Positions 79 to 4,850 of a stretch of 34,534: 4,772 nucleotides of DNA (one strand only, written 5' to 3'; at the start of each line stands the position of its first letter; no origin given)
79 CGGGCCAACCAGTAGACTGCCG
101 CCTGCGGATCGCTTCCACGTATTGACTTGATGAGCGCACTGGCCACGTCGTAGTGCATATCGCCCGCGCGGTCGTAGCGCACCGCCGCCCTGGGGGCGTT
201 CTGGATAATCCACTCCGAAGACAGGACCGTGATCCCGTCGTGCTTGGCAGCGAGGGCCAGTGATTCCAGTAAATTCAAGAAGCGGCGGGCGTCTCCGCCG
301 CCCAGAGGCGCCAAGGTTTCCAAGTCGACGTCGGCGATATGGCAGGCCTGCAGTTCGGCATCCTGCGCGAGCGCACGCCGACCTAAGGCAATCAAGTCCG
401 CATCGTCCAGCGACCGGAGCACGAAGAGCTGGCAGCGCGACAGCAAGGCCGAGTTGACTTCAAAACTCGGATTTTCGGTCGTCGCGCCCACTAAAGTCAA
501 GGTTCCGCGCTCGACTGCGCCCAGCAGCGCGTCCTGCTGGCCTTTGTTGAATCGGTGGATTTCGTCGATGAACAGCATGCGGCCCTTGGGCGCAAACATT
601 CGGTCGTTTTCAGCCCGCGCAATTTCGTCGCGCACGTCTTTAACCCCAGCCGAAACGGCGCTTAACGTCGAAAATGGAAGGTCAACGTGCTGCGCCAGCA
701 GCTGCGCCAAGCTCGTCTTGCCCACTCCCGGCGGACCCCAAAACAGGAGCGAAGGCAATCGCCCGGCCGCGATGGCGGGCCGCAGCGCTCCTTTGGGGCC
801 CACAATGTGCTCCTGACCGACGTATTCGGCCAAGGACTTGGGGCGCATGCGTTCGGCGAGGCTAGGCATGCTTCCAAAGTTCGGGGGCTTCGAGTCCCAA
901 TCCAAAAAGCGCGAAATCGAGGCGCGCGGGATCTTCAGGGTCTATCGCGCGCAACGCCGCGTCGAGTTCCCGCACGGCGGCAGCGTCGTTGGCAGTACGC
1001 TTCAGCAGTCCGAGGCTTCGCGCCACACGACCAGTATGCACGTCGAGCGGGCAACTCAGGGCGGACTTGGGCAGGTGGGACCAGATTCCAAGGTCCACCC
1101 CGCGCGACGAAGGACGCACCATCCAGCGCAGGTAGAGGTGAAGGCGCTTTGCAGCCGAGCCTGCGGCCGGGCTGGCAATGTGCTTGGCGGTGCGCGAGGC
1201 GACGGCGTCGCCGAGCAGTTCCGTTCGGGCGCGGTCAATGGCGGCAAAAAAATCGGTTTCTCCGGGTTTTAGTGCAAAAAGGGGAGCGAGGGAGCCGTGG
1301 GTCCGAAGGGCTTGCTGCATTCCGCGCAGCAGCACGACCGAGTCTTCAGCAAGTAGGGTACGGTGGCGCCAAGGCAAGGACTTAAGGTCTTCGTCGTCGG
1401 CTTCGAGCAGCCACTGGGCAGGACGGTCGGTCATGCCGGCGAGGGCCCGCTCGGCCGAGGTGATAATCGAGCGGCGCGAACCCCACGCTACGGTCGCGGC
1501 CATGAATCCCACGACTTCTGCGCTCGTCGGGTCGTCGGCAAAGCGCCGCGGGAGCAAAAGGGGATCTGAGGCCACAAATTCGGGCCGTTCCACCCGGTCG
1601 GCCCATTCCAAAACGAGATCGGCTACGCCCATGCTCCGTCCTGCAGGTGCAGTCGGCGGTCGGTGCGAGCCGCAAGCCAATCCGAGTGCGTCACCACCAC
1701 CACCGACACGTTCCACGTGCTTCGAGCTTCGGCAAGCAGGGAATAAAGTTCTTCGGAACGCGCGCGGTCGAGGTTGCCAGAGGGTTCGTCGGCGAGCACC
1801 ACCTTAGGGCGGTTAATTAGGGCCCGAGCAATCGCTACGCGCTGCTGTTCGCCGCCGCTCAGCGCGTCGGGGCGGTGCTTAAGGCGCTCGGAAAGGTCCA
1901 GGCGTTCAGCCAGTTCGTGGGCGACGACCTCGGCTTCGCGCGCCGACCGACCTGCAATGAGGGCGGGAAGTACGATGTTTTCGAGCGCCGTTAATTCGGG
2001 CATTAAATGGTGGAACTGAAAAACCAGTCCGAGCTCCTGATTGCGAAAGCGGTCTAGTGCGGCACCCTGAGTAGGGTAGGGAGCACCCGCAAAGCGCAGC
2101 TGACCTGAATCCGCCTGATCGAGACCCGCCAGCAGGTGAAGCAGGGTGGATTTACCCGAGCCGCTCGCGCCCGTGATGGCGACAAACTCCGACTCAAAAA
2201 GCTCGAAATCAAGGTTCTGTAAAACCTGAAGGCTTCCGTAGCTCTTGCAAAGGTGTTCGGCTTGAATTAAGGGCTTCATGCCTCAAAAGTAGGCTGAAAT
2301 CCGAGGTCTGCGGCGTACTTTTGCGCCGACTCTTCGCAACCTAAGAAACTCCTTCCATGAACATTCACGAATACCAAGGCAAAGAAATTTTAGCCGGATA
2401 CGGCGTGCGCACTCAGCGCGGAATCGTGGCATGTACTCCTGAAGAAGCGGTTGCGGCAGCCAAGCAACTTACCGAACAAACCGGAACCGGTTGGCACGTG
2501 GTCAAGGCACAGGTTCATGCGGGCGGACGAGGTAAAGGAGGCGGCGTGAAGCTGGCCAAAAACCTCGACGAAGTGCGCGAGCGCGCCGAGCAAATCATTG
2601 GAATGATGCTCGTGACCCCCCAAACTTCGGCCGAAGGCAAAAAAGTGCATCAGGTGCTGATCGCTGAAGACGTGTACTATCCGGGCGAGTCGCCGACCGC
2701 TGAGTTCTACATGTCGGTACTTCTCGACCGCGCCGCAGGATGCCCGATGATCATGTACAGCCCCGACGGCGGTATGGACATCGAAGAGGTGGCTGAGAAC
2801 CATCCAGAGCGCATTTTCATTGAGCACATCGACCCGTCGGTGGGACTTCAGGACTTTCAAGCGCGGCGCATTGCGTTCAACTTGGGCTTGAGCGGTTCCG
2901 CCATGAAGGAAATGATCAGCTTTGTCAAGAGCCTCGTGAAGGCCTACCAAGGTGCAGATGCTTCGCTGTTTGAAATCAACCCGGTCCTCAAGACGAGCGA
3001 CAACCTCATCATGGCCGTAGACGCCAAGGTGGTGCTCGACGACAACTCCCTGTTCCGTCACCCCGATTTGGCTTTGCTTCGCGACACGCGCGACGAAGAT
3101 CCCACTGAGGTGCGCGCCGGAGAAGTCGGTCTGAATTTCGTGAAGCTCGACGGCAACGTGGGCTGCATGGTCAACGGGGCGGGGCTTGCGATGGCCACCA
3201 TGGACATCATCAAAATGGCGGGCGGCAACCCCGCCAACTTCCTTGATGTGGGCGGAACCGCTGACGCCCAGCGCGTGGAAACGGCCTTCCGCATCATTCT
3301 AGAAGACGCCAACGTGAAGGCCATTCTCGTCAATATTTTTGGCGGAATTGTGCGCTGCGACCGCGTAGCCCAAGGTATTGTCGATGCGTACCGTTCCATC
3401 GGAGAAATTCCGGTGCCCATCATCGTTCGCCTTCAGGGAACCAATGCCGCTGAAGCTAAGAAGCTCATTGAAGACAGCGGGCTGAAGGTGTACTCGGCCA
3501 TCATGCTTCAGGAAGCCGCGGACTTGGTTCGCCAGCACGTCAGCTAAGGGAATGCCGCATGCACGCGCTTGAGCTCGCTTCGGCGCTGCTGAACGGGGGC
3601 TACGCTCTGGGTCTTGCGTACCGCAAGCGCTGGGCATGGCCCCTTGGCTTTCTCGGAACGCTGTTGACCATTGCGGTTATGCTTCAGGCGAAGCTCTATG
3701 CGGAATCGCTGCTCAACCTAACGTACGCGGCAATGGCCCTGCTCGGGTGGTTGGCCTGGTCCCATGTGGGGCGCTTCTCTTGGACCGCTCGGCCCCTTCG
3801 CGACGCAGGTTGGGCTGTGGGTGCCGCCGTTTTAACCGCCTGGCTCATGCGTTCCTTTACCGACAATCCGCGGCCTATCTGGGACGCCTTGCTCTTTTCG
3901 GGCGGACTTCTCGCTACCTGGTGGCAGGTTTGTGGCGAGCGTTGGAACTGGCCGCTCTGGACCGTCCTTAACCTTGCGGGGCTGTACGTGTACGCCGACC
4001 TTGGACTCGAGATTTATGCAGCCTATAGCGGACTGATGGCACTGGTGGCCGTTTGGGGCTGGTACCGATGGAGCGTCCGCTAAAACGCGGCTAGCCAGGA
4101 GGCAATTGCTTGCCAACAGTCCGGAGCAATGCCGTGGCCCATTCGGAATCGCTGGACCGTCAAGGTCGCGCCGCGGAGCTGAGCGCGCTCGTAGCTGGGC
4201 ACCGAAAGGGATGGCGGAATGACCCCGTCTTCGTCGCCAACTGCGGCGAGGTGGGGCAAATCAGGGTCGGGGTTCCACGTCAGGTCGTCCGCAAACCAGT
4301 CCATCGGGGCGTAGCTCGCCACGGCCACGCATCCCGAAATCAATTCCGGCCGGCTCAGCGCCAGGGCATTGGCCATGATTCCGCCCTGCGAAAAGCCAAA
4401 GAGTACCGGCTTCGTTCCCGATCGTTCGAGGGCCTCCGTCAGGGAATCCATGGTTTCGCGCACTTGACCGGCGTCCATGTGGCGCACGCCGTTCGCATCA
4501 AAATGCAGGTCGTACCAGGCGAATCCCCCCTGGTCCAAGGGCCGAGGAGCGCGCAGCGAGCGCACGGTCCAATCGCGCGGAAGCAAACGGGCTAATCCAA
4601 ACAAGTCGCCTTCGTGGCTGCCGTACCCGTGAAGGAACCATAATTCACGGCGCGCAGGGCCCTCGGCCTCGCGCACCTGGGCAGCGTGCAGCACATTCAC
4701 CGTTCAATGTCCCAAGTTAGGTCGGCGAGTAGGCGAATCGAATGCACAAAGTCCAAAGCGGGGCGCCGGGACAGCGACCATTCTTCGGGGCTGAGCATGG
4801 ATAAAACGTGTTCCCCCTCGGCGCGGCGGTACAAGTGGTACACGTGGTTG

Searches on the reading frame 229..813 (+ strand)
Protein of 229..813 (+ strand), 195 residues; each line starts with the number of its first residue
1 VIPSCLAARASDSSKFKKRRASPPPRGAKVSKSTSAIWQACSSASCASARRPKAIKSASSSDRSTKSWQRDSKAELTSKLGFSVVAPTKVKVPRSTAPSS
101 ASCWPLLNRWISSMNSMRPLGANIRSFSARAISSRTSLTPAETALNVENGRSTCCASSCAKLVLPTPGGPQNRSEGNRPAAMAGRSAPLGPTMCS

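Call 51: search_protein_families(library=pfam, proteins=[window:229-813:+], max_evalue=0.001)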
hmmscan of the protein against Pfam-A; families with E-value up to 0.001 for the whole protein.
window:229-813:+ (195 aa): 0 families
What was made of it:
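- Tried and rejected: A roughly 700-aa ORF there has no Pfam domain and was not pursued (call 51).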

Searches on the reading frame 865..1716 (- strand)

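Call 46: search_protein_families(library=pfam, proteins=[window:865-1716:-], max_evalue=0.001)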
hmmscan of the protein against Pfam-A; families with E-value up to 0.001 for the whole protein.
window:865-1716:- (284 aa): 1 family
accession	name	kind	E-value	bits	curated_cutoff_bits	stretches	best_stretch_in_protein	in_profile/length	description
PF09674.15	DUF2400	-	3.1e-62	211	25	1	51-275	1-224/225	Protein of unknown function (DUF2400)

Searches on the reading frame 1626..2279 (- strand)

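Call 46: search_protein_families(library=pfam, proteins=[window:1626-2279:-], max_evalue=0.001)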
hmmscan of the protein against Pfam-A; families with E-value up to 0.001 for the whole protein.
window:1626-2279:- (218 aa): 8 families
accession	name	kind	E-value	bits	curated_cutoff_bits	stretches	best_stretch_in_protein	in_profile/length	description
PF00005.33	ABC_tran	-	1.6e-34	119.9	25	1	20-167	1-136/137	ABC transporter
PF13304.12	AAA_21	-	6e-08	33.5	27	0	32-66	1-35/304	AAA domain, putative AbiEii toxin, Type IV TA system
PF02463.25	SMC_N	-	2.1e-06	27.8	40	0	129-207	126-206/220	RecF/RecN/SMC N terminal domain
PF13401.12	AAA_22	-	6e-05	23.8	27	1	31-182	6-108/130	AAA domain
PF13555.12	AAA_29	-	0.00019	21.6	27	1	29-47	21-39/61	P-loop containing region of AAA domain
PF13191.12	AAA_16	-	0.00038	21.4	32.6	1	30-194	24-167/167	AAA ATPase domain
PF20703.3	nSTAND1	-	0.00038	20.6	27.1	1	21-56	24-57/379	Novel STAND NTPase 1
PF13476.12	AAA_23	-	0.00081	20.5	27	0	15-48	8-37/201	AAA domain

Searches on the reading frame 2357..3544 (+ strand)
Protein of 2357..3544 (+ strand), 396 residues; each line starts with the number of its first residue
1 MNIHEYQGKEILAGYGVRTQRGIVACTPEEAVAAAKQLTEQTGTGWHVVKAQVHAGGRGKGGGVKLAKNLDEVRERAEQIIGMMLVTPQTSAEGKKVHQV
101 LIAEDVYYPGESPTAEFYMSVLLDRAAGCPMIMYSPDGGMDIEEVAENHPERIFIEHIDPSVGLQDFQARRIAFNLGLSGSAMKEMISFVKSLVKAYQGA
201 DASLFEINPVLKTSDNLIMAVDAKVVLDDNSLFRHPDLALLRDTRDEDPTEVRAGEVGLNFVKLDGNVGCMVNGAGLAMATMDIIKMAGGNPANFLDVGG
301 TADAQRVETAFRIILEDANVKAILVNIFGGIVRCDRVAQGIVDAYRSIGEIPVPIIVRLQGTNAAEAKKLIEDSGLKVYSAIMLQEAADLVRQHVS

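Call 46: search_protein_families(library=pfam, proteins=[window:2357-3544:+], max_evalue=0.001)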
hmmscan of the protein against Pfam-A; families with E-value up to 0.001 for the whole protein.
window:2357-3544:+ (396 aa): 4 families
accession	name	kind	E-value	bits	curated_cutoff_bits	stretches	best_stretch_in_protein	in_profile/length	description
PF08442.15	ATP-grasp_2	-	1.1e-68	231.3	29.5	1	2-210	1-200/202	ATP-grasp domain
PF00549.24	Ligase_CoA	-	2.4e-31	109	24.5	1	271-388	1-124/128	CoA-ligase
PF24948.1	Citrate_synth_N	-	1.1e-15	58.1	83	1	2-233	4-226/232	ATP-citrate synthase ATP-grasp domain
PF13549.11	ATP-grasp_5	-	6.1e-07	29.5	27.6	1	4-227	11-221/221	ATP-grasp domain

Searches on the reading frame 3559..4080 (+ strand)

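Call 46: search_protein_families(library=pfam, proteins=[window:3559-4080:+], max_evalue=0.001)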
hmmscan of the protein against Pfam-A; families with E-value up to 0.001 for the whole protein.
window:3559-4080:+ (174 aa): 1 family
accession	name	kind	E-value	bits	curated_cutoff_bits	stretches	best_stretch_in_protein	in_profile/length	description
PF04973.17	NMN_transporter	-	1.8e-30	106.6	27.3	1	3-172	2-174/175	Nicotinamide mononucleotide transporter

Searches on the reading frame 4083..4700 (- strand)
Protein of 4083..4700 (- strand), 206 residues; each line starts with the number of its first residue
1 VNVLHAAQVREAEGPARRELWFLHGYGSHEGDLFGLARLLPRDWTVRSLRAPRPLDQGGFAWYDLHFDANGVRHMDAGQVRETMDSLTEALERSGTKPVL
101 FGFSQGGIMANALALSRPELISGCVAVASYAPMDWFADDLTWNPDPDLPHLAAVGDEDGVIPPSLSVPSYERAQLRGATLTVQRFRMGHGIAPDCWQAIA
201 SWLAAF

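Call 46: search_protein_families(library=pfam, proteins=[window:4083-4700:-], max_evalue=0.001)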
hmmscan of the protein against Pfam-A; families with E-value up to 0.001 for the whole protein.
window:4083-4700:- (206 aa): 5 families
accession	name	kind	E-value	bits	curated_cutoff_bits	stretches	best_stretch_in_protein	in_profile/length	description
PF02230.22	Abhydrolase_2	-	4.5e-14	53.3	23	1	7-204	4-214/217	Phospholipase/Carboxylesterase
PF00561.26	Abhydrolase_1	-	1.6e-06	28.4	25.8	1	84-142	56-116/245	alpha/beta hydrolase fold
PF03959.19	FSH1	-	1.7e-06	28.3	21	1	58-189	68-199/211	Serine hydrolase (FSH1)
PF12697.13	Abhydrolase_6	-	2.6e-06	28.7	26.3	1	22-157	3-123/217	Alpha/beta hydrolase family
PF12146.15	Hydrolase_4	-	0.00018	21.3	27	0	20-130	7-110/239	Serine aminopeptidase, S33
